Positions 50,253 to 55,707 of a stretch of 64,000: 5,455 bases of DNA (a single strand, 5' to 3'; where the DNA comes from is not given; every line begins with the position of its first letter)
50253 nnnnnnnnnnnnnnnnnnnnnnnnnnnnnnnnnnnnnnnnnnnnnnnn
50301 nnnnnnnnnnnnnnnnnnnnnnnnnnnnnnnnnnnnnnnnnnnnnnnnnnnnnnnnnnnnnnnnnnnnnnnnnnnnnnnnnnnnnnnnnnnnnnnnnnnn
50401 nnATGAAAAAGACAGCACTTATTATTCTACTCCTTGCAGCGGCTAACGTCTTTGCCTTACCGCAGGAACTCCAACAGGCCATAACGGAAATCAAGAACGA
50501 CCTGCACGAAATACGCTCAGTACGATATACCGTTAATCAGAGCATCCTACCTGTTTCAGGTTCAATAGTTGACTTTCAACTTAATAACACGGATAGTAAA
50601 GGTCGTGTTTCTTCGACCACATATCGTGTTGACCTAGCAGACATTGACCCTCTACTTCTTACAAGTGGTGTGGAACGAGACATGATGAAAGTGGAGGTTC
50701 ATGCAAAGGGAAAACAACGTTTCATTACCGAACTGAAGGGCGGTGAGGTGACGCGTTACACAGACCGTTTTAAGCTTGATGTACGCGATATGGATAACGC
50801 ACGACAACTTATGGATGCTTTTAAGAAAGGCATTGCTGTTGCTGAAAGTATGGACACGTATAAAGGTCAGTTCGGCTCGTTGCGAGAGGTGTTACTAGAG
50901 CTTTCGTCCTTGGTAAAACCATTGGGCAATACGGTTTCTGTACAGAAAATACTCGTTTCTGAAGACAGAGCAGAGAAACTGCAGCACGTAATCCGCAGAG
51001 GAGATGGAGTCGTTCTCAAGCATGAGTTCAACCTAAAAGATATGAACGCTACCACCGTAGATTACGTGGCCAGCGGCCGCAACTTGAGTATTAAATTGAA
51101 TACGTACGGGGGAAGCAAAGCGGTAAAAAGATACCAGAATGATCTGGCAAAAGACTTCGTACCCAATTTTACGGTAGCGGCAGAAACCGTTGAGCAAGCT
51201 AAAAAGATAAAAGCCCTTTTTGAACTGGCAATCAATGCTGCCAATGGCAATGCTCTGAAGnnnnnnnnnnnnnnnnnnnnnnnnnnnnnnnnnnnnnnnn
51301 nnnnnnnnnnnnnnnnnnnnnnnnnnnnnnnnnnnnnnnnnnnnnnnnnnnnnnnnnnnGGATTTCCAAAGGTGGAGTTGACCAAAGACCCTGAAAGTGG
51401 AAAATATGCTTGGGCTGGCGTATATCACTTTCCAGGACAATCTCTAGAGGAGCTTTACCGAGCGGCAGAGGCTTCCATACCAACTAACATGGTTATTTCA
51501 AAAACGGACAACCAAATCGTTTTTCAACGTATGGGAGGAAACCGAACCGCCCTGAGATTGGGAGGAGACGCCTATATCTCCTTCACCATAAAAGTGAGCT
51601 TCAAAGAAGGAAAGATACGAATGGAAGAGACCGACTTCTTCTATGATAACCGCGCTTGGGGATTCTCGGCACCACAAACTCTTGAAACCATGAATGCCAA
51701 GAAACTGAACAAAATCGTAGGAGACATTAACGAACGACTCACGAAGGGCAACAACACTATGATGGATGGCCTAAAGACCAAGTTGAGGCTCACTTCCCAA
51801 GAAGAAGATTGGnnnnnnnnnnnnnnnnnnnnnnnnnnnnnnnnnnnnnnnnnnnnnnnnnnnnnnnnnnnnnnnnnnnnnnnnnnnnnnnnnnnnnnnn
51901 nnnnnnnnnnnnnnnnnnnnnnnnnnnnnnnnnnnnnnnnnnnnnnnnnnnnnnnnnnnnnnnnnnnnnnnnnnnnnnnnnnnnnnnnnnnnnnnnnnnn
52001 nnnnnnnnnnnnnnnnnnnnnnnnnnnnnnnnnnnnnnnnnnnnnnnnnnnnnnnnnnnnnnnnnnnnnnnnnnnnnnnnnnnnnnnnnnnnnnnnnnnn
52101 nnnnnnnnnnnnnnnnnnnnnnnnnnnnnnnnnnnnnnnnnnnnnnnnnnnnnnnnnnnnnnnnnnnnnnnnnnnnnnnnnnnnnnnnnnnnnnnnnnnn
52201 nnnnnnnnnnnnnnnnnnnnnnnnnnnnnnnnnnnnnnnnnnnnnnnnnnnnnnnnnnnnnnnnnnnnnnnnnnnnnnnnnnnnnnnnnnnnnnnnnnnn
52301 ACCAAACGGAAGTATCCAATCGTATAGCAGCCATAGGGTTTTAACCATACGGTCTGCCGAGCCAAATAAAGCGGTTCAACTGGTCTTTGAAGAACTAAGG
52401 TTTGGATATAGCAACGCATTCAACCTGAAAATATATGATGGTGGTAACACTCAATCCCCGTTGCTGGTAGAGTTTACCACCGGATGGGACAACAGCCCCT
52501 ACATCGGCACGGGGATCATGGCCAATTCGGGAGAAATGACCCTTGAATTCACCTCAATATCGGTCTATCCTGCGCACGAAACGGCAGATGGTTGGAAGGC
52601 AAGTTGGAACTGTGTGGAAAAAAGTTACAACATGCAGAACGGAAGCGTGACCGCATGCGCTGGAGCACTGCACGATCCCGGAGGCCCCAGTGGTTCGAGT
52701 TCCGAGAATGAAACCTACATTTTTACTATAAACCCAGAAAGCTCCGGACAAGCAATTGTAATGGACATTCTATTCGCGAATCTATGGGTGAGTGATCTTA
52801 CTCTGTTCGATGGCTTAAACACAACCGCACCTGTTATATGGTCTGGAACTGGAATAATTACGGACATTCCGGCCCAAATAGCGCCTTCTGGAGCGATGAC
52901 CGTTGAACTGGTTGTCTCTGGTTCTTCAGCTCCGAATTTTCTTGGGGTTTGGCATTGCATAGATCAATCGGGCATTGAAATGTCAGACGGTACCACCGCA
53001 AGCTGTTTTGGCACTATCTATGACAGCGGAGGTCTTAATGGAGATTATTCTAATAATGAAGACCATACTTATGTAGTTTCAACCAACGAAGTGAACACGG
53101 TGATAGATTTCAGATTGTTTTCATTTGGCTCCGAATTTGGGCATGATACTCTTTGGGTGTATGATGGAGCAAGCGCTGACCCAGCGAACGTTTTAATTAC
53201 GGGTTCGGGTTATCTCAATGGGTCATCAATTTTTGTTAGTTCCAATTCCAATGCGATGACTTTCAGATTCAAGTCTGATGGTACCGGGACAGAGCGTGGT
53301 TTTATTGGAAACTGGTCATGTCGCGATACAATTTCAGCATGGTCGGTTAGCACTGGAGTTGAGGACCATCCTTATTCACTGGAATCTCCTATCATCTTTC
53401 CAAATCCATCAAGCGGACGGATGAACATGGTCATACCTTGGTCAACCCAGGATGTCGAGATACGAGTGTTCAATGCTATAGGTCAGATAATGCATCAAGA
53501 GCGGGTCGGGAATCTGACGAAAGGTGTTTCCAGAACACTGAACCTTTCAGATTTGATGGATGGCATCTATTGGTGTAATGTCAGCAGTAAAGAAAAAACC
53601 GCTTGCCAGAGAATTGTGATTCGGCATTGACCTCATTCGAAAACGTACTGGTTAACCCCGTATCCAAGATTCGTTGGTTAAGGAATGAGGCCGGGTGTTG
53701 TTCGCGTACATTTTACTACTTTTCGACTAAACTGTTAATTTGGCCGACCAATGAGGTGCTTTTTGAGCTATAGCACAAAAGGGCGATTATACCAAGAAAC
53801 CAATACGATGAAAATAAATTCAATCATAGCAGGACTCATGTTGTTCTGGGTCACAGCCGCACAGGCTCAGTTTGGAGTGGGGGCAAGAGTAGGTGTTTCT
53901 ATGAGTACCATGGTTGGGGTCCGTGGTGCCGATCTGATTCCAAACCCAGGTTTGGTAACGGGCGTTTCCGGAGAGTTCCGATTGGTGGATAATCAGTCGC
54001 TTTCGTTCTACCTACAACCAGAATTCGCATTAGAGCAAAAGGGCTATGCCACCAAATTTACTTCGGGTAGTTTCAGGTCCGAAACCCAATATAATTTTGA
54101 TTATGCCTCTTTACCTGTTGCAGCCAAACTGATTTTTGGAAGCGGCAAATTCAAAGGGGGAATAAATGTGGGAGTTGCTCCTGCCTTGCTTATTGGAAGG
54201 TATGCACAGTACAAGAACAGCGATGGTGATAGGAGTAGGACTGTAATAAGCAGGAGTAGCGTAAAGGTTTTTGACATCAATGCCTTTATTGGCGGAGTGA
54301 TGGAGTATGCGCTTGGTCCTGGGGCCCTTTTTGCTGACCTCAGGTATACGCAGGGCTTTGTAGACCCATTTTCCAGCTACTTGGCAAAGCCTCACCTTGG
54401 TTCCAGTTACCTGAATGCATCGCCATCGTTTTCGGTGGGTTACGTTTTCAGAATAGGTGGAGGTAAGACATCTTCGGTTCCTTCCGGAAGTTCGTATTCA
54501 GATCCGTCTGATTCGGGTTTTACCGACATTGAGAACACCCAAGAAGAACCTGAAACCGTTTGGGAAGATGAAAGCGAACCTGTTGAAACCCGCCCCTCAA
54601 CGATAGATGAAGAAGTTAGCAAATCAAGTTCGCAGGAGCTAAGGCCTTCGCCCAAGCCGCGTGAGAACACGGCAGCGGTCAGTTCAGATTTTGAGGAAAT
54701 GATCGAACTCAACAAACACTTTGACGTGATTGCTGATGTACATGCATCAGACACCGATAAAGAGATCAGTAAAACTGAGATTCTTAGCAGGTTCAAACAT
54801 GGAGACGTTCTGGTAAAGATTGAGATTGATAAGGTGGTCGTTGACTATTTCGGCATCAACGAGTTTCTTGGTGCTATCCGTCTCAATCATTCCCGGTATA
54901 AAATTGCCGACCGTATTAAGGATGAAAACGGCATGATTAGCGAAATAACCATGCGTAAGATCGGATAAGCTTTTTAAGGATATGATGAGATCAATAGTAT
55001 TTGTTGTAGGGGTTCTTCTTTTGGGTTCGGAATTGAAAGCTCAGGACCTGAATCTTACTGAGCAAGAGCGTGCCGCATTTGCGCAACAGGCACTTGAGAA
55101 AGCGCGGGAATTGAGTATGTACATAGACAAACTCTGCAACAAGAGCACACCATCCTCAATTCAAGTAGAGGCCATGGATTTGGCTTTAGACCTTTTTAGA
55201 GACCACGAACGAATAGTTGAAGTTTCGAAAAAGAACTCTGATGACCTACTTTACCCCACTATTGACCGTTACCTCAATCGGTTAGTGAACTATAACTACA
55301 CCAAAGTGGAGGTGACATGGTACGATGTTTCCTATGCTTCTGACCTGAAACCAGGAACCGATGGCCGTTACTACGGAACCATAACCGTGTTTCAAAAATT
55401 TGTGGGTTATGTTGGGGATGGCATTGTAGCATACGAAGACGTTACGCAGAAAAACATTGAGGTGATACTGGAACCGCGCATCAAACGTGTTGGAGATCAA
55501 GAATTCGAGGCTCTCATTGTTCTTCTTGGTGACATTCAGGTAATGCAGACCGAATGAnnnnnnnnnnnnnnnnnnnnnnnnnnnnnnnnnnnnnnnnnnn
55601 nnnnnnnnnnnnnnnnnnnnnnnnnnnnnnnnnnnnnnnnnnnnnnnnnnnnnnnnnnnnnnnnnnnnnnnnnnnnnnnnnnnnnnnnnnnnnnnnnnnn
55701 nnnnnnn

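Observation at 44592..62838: Candidate uncharacterised envelope system: paired TPR-LytS sensor kinases + LytTR regulators controlling an 11-gene operon of secreted, OM-barrel, TonB-C and zinc-ribbon proteins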

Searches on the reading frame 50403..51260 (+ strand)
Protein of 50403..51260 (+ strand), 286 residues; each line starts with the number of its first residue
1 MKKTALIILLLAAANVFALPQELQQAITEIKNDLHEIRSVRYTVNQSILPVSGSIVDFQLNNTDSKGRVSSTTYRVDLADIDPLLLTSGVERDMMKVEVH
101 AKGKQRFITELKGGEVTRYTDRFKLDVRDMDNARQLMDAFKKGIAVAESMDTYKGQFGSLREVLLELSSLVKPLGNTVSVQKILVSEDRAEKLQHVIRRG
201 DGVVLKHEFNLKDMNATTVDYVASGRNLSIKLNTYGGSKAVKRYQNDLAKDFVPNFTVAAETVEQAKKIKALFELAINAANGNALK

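Call 42: search_protein_families(library=pfam, max_evalue=10, proteins=[window:50403-51260:+])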
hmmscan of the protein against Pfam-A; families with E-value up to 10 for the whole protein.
window:50403-51260:+ (286 aa): 0 families

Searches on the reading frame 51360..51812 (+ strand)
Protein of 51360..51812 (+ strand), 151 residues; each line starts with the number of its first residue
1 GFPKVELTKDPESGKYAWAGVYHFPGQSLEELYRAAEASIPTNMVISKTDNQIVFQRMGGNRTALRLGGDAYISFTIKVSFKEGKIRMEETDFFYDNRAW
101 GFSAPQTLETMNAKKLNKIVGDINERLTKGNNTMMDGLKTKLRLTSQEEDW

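Call 42: search_protein_families(library=pfam, max_evalue=10, proteins=[window:51360-51812:+])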
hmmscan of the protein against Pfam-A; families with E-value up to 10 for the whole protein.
window:51360-51812:+ (151 aa): 2 families
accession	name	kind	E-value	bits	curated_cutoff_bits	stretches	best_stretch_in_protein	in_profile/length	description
PF14730.11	DUF4468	-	0.0096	16.7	22.6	1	63-95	59-90/92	Domain of unknown function (DUF4468) with TBP-like fold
PF23842.1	Phage_tail_terminator_3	-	0.12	12.8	27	1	47-77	33-63/125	Phage tail termination protein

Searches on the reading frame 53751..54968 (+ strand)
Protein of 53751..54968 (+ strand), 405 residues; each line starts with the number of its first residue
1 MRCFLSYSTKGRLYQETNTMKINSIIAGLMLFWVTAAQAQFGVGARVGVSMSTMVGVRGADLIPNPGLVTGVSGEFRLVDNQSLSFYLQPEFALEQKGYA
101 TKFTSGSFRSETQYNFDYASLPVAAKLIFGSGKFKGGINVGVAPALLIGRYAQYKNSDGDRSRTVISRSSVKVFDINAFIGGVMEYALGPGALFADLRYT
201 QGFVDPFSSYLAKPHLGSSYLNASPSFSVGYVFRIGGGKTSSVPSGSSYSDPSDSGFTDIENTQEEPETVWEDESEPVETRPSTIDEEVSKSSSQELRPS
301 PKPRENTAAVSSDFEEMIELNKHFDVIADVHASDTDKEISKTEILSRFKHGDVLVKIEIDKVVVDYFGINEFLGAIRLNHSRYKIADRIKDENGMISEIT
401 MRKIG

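Call 4: search_protein_families(library=pfam, max_evalue=0.01, proteins=[window:53751-54968:+])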
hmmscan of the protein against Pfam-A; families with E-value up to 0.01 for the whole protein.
window:53751-54968:+ (405 aa): 1 family
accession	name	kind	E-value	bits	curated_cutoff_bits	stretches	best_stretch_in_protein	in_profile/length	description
PF13568.12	OMP_b-brl_2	-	4.6e-16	59.8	27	1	37-205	2-172/175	Outer membrane protein beta-barrel domain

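Call 6: search_protein_families(library=ncbifam, max_evalue=0.01, proteins=[window:53751-54968:+])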
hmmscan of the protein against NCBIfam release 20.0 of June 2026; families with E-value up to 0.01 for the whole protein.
window:53751-54968:+ (405 aa): 1 family
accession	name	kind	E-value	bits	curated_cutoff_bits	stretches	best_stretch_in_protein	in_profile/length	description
NF049866.1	outer_TDE1717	subfamily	1.1e-11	45.1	135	1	25-210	6-182/210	TDE1717 family outer membrane beta-barrel protein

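Call 85: search_protein_families(library=padloc, max_evalue=0.001, proteins=[window:53808-54968:+])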
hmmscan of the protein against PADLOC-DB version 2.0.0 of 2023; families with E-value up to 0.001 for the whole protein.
window:53808-54968:+ (386 aa): 0 families

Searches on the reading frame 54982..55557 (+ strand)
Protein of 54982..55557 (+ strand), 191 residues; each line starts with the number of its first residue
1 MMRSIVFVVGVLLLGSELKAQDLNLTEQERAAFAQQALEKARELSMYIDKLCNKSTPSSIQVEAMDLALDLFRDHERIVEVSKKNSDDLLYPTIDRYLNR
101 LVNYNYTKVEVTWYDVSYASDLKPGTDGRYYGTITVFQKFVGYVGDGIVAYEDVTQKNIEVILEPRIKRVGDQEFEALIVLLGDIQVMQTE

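Call 5: search_protein_families(library=pfam, max_evalue=0.01, proteins=[window:54982-55557:+])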
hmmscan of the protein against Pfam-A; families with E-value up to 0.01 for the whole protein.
window:54982-55557:+ (191 aa): 0 families

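Call 6: search_protein_families(library=ncbifam, max_evalue=0.01, proteins=[window:54982-55557:+])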
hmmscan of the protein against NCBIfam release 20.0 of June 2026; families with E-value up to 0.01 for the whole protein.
window:54982-55557:+ (191 aa): 0 families

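Call 67: search_solved_structures(query=A5, max_evalue=10)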
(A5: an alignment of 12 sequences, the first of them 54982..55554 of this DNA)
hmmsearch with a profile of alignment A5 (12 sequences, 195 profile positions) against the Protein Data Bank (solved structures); distinct sequences matched with E-value up to 10: 4.
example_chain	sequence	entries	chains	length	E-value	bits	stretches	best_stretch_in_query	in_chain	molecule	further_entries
1tje_A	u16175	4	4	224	0.099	15.4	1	37-88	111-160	Threonyl-tRNA synthetase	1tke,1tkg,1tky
1qf6_A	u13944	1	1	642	0.26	14.1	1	37-88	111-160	THREONYL-TRNA SYNTHETASE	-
9nlh_H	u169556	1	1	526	2.1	11.1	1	30-71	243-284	YheS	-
6h9l_A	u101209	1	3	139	3.3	10.4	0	26-62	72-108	Uncharacterized protein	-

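Call 85: search_protein_families(library=padloc, max_evalue=0.001, proteins=[window:54982-55557:+])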
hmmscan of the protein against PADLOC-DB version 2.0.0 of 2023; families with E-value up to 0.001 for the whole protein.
window:54982-55557:+ (191 aa): 0 families
